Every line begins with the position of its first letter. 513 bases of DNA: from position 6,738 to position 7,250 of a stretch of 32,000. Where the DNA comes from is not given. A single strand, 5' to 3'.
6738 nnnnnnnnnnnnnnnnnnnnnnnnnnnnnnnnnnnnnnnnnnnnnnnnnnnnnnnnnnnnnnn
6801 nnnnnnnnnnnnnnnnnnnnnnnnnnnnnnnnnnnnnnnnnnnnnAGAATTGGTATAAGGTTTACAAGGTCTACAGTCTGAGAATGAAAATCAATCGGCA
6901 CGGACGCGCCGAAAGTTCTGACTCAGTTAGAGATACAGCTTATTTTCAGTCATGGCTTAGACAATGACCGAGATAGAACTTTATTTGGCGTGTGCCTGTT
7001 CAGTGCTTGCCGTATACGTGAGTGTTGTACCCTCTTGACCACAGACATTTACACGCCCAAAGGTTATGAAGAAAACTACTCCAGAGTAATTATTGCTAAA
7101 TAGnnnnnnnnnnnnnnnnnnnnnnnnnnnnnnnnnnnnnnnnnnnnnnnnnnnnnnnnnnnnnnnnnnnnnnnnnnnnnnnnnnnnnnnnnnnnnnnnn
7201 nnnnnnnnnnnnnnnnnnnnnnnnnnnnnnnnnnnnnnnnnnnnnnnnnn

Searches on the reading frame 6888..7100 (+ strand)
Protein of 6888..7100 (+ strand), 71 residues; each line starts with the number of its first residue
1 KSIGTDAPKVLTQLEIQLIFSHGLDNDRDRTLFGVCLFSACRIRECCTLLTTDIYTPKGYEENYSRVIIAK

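Call 16: search_protein_families(library=padloc, proteins=[window:6888-7100:+], max_evalue=1)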
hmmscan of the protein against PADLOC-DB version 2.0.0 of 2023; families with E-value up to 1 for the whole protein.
seq(71 aa): 0 families

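Call 17: search_protein_families(library=phrogs, proteins=[window:6888-7100:+], max_evalue=1)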
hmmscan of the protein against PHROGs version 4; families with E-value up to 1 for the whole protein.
seq(71 aa): 2 families
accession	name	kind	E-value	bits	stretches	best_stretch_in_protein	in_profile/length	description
phrog_1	-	integration and excision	0.0015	18.9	1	8-55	268-315/611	integrase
phrog_216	-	integration and excision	0.036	14.2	1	6-56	51-103/301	integrase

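Call 18: search_protein_families(library=ncbifam, proteins=[window:6888-7100:+], max_evalue=1)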
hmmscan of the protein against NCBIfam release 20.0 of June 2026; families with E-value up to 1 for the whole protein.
seq(71 aa): 3 families
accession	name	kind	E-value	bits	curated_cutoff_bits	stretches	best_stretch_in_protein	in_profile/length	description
NF040815.2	recomb_XerA_Arch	equivalog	0.0033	17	220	1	5-54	91-139/263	site-specific tyrosine recombinase/integron integrase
TIGR02224.1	recomb_XerC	equivalog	0.095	12.1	335.15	1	8-58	104-159/295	tyrosine recombinase XerC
TIGR02225.1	recomb_XerD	equivalog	0.12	11.7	329.6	1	5-59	98-156/290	site-specific tyrosine recombinase XerD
